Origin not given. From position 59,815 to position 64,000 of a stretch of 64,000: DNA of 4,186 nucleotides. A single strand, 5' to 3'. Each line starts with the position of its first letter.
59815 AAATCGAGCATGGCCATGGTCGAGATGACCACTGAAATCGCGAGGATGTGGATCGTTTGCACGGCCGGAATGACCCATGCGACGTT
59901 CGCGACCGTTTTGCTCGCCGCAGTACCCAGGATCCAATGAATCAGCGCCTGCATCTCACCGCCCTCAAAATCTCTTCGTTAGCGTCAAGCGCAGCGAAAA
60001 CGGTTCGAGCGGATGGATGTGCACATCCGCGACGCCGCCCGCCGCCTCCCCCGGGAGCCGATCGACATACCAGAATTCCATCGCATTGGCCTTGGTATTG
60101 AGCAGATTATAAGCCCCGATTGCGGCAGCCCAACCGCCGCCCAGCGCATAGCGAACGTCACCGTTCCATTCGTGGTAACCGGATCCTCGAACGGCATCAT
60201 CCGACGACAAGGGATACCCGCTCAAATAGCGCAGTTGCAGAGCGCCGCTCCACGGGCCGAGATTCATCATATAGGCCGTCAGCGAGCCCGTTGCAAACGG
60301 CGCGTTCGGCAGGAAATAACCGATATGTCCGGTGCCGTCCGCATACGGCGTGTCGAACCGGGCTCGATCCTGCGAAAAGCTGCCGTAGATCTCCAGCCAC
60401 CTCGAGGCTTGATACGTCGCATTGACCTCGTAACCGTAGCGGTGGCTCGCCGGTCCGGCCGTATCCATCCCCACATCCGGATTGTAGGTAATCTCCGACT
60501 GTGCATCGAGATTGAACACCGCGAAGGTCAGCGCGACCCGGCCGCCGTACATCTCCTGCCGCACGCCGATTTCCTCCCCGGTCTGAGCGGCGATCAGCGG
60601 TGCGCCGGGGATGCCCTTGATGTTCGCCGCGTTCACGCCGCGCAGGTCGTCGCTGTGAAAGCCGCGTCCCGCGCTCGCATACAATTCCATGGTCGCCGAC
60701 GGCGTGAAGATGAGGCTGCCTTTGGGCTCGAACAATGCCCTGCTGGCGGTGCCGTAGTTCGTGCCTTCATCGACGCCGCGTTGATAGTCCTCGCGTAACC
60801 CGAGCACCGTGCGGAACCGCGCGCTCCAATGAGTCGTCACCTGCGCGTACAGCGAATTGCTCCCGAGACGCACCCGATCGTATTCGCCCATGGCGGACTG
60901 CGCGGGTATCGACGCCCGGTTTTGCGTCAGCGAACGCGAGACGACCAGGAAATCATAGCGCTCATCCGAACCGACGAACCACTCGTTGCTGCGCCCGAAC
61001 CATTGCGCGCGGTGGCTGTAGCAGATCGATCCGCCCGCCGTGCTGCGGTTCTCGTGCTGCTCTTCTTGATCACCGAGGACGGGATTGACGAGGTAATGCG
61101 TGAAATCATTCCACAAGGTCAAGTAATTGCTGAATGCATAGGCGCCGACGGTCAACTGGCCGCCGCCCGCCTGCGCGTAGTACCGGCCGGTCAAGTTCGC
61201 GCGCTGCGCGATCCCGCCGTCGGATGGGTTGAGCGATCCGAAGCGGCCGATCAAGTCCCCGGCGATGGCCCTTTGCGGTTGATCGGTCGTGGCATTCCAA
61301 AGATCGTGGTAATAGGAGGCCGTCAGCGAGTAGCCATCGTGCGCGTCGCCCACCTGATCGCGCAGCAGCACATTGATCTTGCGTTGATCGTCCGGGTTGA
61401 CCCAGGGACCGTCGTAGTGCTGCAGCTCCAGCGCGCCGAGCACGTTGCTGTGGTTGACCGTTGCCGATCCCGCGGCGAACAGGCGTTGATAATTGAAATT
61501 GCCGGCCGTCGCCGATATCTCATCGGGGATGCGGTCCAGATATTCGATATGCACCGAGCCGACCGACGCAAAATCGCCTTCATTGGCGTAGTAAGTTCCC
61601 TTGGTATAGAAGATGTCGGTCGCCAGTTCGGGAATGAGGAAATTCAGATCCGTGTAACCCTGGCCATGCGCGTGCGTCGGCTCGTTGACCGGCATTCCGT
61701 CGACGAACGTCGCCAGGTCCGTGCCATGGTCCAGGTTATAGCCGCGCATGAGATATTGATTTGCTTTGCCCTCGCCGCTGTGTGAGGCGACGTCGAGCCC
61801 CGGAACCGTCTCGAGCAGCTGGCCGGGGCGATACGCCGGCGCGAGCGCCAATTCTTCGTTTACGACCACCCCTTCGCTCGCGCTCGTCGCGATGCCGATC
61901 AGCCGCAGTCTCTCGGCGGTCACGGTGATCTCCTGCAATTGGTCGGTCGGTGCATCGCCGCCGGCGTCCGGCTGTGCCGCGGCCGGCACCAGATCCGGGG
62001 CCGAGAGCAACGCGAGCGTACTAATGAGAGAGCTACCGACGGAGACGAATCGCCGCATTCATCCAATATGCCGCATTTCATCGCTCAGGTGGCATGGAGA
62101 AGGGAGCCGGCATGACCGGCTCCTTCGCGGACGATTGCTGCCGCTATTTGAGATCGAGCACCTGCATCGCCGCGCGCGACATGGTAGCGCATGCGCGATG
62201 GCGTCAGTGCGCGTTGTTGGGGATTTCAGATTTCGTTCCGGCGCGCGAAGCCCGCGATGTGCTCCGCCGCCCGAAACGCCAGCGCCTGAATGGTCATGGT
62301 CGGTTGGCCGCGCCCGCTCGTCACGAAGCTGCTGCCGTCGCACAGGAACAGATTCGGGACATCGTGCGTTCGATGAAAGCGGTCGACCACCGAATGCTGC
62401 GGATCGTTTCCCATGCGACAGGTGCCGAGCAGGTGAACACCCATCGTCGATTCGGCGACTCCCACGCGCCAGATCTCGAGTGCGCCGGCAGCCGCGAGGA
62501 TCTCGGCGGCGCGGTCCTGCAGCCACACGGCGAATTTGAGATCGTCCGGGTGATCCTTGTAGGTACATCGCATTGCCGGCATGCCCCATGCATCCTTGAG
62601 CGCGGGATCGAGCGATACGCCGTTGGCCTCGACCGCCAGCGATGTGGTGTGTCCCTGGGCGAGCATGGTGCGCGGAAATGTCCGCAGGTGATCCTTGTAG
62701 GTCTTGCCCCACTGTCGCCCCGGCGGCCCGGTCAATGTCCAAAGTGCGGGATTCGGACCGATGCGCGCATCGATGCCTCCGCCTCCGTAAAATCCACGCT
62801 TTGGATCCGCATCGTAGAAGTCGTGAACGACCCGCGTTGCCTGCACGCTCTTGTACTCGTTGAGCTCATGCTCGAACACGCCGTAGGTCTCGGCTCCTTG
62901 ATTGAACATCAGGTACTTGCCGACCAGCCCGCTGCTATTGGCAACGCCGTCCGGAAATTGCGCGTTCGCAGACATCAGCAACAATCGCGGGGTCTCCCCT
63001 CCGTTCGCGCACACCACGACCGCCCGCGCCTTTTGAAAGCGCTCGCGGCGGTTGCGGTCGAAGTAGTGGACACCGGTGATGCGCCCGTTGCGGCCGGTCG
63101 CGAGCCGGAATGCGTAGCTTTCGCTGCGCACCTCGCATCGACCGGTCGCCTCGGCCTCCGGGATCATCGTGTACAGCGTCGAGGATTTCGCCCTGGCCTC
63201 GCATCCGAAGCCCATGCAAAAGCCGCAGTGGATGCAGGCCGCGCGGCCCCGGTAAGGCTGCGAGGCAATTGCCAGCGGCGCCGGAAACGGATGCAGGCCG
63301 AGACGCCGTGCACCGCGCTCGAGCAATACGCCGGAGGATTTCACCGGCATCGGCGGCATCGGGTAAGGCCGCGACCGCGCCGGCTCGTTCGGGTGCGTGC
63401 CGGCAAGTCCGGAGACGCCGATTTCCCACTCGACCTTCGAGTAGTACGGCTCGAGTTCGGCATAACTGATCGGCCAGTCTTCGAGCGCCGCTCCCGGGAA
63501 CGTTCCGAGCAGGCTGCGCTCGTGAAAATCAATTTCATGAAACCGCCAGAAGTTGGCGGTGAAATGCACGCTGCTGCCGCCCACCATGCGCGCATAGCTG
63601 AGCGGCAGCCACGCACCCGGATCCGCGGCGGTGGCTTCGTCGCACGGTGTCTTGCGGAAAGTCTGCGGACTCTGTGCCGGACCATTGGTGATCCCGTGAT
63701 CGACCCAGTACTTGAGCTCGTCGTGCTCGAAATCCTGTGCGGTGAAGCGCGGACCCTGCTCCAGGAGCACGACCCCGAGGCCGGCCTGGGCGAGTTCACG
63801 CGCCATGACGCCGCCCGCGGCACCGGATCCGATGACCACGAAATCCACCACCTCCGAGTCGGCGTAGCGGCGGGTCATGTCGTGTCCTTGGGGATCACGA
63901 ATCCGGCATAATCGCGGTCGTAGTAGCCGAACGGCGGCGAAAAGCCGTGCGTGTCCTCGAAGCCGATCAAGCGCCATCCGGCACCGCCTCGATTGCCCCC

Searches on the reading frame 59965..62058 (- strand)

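Call 82: search_protein_families(library=pfam, proteins=[window:59965-62058:-], max_evalue=0.00001)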
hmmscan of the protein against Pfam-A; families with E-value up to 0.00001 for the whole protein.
window:59965-62058:- (697 aa): 2 families
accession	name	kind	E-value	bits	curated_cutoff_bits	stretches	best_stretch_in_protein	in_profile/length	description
PF00593.30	TonB_dep_Rec_b-barrel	-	3.4e-23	83.6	27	1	239-652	9-436/436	TonB dependent receptor-like, beta-barrel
PF07715.20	Plug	-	5.8e-10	40.1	23.9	1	58-167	5-106/107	TonB-dependent Receptor Plug Domain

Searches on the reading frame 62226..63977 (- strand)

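Call 82: search_protein_families(library=pfam, proteins=[window:62226-63977:-], max_evalue=0.00001)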
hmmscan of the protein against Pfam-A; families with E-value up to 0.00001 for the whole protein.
window:62226-63977:- (583 aa): 5 families
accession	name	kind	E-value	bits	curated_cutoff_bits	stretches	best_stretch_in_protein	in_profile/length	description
PF05199.19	GMC_oxred_C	-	1.3e-23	84.5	24.6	1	452-567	5-139/139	GMC oxidoreductase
PF00732.25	GMC_oxred_N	-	2.1e-09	38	23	1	247-337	110-201/218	GMC oxidoreductase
PF00890.30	FAD_binding_2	-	2e-08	34.3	20.4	0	45-78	1-34/414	FAD binding domain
PF01266.30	DAO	-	1e-07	32.2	27.9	0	45-79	1-35/353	FAD dependent oxidoreductase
PF13450.12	NAD_binding_8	-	3.3e-06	27.7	21.9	1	48-98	1-51/68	NAD(P)-binding Rossmann-like domain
